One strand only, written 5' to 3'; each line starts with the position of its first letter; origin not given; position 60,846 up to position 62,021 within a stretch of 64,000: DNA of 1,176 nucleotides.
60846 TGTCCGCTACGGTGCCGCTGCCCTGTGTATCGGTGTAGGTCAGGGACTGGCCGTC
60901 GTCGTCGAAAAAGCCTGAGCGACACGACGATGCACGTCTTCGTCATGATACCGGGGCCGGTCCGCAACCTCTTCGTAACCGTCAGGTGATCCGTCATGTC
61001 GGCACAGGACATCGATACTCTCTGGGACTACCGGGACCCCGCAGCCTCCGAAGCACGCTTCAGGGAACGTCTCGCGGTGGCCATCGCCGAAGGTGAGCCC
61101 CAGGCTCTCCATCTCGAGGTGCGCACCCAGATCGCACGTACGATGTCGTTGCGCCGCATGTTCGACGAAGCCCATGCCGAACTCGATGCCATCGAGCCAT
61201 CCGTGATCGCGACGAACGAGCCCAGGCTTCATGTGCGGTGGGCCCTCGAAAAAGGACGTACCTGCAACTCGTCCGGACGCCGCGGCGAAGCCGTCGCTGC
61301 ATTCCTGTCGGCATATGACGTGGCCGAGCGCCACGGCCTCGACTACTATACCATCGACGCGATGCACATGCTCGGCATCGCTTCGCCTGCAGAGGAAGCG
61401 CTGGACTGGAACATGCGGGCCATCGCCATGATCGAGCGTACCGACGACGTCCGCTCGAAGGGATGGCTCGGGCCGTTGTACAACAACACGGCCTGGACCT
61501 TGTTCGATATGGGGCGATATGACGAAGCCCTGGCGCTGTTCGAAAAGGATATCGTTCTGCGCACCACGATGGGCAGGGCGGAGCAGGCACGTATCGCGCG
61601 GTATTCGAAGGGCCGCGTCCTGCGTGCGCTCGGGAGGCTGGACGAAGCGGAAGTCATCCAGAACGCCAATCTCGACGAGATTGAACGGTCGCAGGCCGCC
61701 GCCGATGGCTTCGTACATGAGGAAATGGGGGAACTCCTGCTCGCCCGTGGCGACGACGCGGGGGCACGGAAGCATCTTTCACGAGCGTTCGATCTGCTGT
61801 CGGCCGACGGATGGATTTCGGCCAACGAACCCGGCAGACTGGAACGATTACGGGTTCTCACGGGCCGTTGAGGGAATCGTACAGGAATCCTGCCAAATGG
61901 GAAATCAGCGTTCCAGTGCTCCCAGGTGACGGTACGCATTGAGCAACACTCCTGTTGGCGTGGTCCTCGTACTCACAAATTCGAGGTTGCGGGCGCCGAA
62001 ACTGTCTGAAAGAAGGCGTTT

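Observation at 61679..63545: Mosaic duplication/rearrangement scar: kinase fragment and TPR 3'-end copy fused in frame, next to an AT-richer DHFR-like gene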

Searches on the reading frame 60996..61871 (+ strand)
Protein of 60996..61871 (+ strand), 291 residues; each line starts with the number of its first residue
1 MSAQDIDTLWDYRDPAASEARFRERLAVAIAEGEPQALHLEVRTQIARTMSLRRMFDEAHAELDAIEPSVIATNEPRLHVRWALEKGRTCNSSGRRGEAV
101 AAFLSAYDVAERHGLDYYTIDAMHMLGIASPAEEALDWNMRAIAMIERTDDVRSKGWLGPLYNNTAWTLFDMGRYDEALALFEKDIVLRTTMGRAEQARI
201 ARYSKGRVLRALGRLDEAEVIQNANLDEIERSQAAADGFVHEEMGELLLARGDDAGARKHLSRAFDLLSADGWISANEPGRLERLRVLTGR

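Call 7: search_protein_families(library=pfam, proteins=[window:60996-61871:+], max_evalue=0.01)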
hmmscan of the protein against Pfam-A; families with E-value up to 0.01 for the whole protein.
window:60996-61871:+ (291 aa): 15 families
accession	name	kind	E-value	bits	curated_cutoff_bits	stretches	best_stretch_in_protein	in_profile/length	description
PF13424.12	TPR_12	-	6.9e-12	45.8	30.1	2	133-184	20-70/77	Tetratricopeptide repeat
PF07719.23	TPR_2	-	1e-10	41.3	27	1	161-184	3-26/34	Tetratricopeptide repeat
PF07721.20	TPR_4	-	1.6e-07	31.7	27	0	164-183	6-25/26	Tetratricopeptide repeat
PF13181.12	TPR_8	-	1.7e-07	31.3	25.7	0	161-184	3-26/34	Tetratricopeptide repeat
PF00515.34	TPR_1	-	2.2e-07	30.8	27.8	1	161-184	3-26/34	Tetratricopeptide repeat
PF13374.12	TPR_10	-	5.9e-07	29.8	27.5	1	162-189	5-32/42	Tetratricopeptide repeat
PF13432.12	TPR_16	-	1.3e-06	29.1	32.7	1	166-219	4-51/65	Tetratricopeptide repeat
PF14559.12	TPR_19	-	7.9e-06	26.6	25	1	169-221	1-47/68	Tetratricopeptide repeat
PF22860.2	DUF7017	-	1.8e-05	25.2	27.5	0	26-66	57-97/141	Domain of unknown function (DUF7017)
PF13428.12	TPR_14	-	4.3e-05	24.2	23.5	0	243-268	6-31/44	Tetratricopeptide repeat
PF13431.12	TPR_17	-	7.6e-05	23.1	24.4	0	161-180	15-34/34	Tetratricopeptide repeat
PF13176.12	TPR_7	-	0.00016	22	27.9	0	172-194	12-34/36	Tetratricopeptide repeat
PF13414.12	TPR_11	-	0.002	18.3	26.8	0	169-184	4-19/42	TPR repeat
PF17874.7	TPR_MalT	-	0.002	17.9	45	1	132-273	56-196/336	MalT-like TPR region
PF13174.12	TPR_6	-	0.0022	19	26.3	0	165-184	6-25/33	Tetratricopeptide repeat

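Call 10: find_homologous_proteins(query=window:60996-61871:+)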
Query window:60996-61871:+ (291 aa): 583 proteins with E <= 0.001 among 8000 candidates; the best 120 are listed.
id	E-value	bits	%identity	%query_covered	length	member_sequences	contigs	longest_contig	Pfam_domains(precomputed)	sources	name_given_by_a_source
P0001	6.5e-173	591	93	100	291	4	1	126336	PF07721.21,PF00515.35,PF13424.13,PF13176.13,PF13432.13,PF13428.13,PF13181.13,PF07719.24,PF13374.13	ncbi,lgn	-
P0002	1.5e-164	564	89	100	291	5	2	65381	PF07721.21,PF00515.35,PF13424.13,PF13176.13,PF13432.13,PF13181.13,PF07719.24,PF13374.13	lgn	-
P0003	2.3e-163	560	89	100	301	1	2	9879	PF13424.13,PF13176.13,PF13181.13,PF07719.24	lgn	-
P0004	1.8e-83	298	50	99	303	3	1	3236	PF17874.8,PF00515.35,PF13424.13,PF13432.13,PF13428.13,PF13181.13,PF07719.24,PF13374.13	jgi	jgi:tetratricopeptide (TPR) repeat protein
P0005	1.3e-77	279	48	98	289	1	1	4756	PF00515.35,PF13424.13,PF13181.13,PF07719.24,PF13174.13,PF13374.13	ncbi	-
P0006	6.1e-77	277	48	98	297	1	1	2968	PF13431.13,PF13176.13,PF13428.13,PF13374.13,PF14559.13,PF17874.8,PF00515.35,PF13424.13,PF13432.13,PF13181.13,PF07719.24,PF13174.13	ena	-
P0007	1.8e-75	272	49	98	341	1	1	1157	PF13414.13,PF13176.13,PF13428.13,PF12688.14,PF13374.13,PF07721.21,PF14559.13,PF17874.8,PF00515.35,PF13424.13,PF13432.13,PF13181.13,PF07719.24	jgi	jgi:tetratricopeptide (TPR) repeat protein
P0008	2.2e-75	272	48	97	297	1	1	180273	PF14559.13,PF13431.13,PF00515.35,PF13424.13,PF13176.13,PF13181.13,PF07719.24,PF13374.13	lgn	-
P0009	9.0e-75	270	48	98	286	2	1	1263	PF07721.21,PF14559.13,PF13414.13,PF00515.35,PF13424.13,PF13176.13,PF13432.13,PF13428.13,PF13181.13,PF07719.24,PF13374.13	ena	-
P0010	6.9e-74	267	48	98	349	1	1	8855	PF07721.21,PF00515.35,PF13424.13,PF13176.13,PF13432.13,PF13428.13,PF13181.13,PF07719.24,PF13374.13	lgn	-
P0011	1.3e-73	266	48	99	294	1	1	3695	PF14559.13,PF13431.13,PF00515.35,PF13424.13,PF13176.13,PF13432.13,PF13428.13,PF13181.13,PF07719.24,PF13374.13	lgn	-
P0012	2.8e-72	261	47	98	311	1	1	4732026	PF07721.21,PF00515.35,PF13424.13,PF13176.13,PF13432.13,PF13428.13,PF12688.14,PF13181.13,PF07719.24,PF13374.13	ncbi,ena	-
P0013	4.2e-72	261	49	97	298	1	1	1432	PF13414.13,PF13176.13,PF13374.13,PF07721.21,PF14559.13,PF17874.8,PF00515.35,PF13424.13,PF13432.13,PF13181.13,PF07719.24,PF13174.13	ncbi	-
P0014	9.5e-72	260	48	98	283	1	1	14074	PF13431.13,PF13176.13,PF13428.13,PF13374.13,PF07721.21,PF14559.13,PF17874.8,PF00515.35,PF13424.13,PF13432.13,PF13181.13,PF07719.24,PF13174.13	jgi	jgi:tetratricopeptide (TPR) repeat protein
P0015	1.1e-71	260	46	98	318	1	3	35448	PF00515.35,PF13424.13,PF13181.13,PF07719.24,PF13374.13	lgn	-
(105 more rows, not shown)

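Call 12: find_encoding_contigs(protein=P0001, flank=8000, max_places=3)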
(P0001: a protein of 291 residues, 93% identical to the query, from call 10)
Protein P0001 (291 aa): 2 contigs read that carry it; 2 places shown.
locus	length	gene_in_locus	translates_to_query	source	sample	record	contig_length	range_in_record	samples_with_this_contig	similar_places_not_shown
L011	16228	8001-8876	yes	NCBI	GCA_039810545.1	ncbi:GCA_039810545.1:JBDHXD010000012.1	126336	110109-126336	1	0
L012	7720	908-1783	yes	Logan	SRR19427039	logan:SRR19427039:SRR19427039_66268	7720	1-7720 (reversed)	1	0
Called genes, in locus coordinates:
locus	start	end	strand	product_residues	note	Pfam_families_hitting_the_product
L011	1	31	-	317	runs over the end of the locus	PF01745:IPT (weak), PF01715:IPPT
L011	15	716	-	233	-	PF01135:PCMT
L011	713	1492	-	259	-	PF19293:CdaA_N, PF02457:DAC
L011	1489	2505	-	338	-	PF01695:IstB_IS21 (weak), PF02562:PhoH, PF00270:DEAD (faint), PF13245:AAA_19 (weak), PF13401:AAA_22 (faint), PF13604:AAA_30 (weak)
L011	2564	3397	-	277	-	-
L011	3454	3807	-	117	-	-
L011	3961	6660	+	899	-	PF00133:tRNA-synt_1, PF09334:tRNA-synt_1g (weak), PF13603:tRNA-synt_1_2, PF08264:Anticodon_1, PF10458:Val_tRNA-synt_C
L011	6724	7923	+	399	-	PF00108:Thiolase_N, PF02803:Thiolase_C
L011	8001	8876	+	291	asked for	PF13424:TPR_12 (faint), PF07719:TPR_2 (faint), PF13374:TPR_10 (faint), PF13428:TPR_14 (faint), PF07721:TPR_4 (faint), PF00515:TPR_1 (faint), PF13176:TPR_7 (faint), PF13432:TPR_16 (weak), +1 more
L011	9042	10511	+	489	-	PF00989:PAS (faint), PF08448:PAS_4 (faint), PF08447:PAS_3 (weak), PF02518:HATPase_c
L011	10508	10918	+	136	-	PF00072:Response_reg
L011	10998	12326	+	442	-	PF01512:Complex1_51K, PF10531:SLBB, PF22461:SLBB_2, PF10589:NADH_4Fe-4S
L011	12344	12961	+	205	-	PF01467:CTP_transf_like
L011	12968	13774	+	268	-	PF00528:BPD_transp_1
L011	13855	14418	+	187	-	PF02632:BioY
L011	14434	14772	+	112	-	-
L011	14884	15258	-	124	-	-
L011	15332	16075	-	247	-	-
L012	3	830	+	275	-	?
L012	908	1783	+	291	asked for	PF13424:TPR_12 (faint), PF07719:TPR_2 (faint), PF13374:TPR_10 (faint), PF13428:TPR_14 (faint), PF07721:TPR_4 (faint), PF00515:TPR_1 (faint), PF13176:TPR_7 (faint), PF13432:TPR_16 (weak), +1 more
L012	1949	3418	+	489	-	PF00989:PAS (faint), PF08448:PAS_4 (faint), PF08447:PAS_3 (weak), PF02518:HATPase_c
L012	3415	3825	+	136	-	PF00072:Response_reg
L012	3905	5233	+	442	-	PF01512:Complex1_51K, PF10531:SLBB, PF22461:SLBB_2, PF10589:NADH_4Fe-4S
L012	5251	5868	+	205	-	PF01467:CTP_transf_like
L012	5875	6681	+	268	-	PF00528:BPD_transp_1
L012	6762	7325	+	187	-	PF02632:BioY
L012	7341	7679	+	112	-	-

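Call 13: find_encoding_contigs(protein=P0002, flank=8000, max_places=3)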
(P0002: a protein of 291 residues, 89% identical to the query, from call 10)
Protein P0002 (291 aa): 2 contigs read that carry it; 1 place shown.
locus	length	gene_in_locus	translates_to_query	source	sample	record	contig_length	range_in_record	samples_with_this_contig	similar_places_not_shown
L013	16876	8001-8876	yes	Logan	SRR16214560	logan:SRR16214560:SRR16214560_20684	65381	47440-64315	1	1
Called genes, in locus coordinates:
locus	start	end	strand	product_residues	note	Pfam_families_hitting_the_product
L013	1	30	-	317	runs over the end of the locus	PF01745:IPT (weak), PF01715:IPPT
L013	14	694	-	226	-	PF01135:PCMT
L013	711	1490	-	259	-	PF19293:CdaA_N, PF02457:DAC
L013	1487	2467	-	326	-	PF01695:IstB_IS21 (weak), PF02562:PhoH, PF00270:DEAD (faint), PF13245:AAA_19 (weak), PF13604:AAA_30 (weak), PF13401:AAA_22 (faint)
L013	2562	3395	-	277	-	-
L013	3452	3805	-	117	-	-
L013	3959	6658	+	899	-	PF00133:tRNA-synt_1, PF09334:tRNA-synt_1g (weak), PF13603:tRNA-synt_1_2 (weak), PF08264:Anticodon_1, PF10458:Val_tRNA-synt_C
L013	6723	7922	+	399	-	PF00108:Thiolase_N, PF00109:ketoacyl-synt (weak), PF02803:Thiolase_C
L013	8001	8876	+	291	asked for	PF13424:TPR_12 (faint), PF07719:TPR_2 (faint), PF13374:TPR_10 (faint), PF07721:TPR_4 (faint), PF00515:TPR_1 (faint), PF13176:TPR_7 (faint), PF13181:TPR_8 (faint), PF13432:TPR_16 (weak)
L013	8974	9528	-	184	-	PF01872:RibD_C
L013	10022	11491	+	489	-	PF00989:PAS (faint), PF08448:PAS_4 (faint), PF13426:PAS_9 (faint), PF08447:PAS_3 (faint), PF02518:HATPase_c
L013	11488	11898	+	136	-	PF00072:Response_reg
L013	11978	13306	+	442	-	PF01512:Complex1_51K, PF10531:SLBB, PF22461:SLBB_2, PF10589:NADH_4Fe-4S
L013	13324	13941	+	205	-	PF01467:CTP_transf_like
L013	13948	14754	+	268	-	PF00528:BPD_transp_1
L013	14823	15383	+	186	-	PF02632:BioY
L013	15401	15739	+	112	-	-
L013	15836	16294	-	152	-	-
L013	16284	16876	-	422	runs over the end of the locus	-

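Call 14: find_encoding_contigs(protein=P0003, flank=8000, max_places=3)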
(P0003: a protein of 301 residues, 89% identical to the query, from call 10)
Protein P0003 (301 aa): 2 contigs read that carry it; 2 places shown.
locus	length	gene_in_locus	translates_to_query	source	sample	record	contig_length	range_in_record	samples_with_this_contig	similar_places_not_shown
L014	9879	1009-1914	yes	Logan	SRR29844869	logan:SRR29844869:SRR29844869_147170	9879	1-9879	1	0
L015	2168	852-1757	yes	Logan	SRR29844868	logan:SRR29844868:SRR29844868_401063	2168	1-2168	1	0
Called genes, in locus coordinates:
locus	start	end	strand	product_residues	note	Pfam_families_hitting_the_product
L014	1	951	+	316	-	?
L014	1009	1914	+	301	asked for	PF13424:TPR_12 (faint), PF07719:TPR_2 (faint), PF13176:TPR_7 (faint), PF13181:TPR_8 (faint)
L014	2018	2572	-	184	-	PF01872:RibD_C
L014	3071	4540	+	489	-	PF08448:PAS_4 (faint), PF08447:PAS_3 (faint), PF02518:HATPase_c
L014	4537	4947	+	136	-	PF00072:Response_reg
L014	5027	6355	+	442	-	PF01512:Complex1_51K, PF10531:SLBB, PF22461:SLBB_2, PF10589:NADH_4Fe-4S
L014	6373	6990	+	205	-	PF01467:CTP_transf_like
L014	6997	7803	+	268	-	PF00528:BPD_transp_1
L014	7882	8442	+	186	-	PF02632:BioY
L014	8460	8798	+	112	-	-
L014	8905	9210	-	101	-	-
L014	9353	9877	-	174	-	?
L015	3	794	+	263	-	?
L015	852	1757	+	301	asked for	PF13424:TPR_12 (faint), PF07719:TPR_2 (faint), PF13176:TPR_7 (faint), PF13181:TPR_8 (faint)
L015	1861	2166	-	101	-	?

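Call 35: search_protein_families(library=ncbifam, proteins=[window:60996-61871:+], max_evalue=0.001)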
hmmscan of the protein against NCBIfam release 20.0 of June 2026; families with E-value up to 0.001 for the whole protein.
window:60996-61871:+ (291 aa): 1 family
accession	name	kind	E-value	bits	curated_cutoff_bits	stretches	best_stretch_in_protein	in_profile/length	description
NF053617.1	SARPRegAfsRStmc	equivalog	7.3e-05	20.9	1430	1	164-269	821-927/986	SARP-family global regulator AfsR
